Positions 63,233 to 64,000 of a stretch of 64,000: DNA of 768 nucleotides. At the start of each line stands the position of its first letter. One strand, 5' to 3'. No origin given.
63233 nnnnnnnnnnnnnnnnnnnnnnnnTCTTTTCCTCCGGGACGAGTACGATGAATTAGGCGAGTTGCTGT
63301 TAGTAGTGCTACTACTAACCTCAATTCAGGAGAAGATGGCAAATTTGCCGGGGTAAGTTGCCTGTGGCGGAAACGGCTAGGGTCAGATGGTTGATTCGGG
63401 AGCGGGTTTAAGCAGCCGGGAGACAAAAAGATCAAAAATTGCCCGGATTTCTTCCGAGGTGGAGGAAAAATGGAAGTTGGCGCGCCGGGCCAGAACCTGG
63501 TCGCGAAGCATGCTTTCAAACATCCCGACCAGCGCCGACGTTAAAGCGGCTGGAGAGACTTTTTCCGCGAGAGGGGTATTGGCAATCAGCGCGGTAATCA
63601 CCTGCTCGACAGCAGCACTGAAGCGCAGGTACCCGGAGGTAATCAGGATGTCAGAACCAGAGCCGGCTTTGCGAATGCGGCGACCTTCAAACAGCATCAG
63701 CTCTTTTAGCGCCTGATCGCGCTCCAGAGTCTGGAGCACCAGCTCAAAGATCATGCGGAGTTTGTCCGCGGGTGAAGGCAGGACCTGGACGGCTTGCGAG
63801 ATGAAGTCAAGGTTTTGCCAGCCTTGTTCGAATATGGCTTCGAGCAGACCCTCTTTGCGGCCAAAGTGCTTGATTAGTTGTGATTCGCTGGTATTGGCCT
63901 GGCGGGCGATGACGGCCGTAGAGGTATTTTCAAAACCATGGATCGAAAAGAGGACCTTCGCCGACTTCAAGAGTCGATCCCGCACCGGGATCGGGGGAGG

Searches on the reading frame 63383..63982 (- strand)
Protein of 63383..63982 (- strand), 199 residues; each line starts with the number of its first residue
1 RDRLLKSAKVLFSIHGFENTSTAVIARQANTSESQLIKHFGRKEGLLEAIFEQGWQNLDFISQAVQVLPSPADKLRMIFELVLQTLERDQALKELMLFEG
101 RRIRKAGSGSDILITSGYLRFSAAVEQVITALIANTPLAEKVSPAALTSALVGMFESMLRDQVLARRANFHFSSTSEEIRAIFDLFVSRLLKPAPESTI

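Call 49: search_protein_families(library=pfam, proteins=[window:63383-63982:-], max_evalue=0.0001)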
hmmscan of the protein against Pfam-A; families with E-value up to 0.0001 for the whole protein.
window:63383-63982:- (199 aa): 1 family
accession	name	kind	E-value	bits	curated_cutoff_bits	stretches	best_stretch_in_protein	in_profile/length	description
PF00440.29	TetR_N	-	3.7e-11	43.1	24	1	4-50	1-47/47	Bacterial regulatory proteins, tetR family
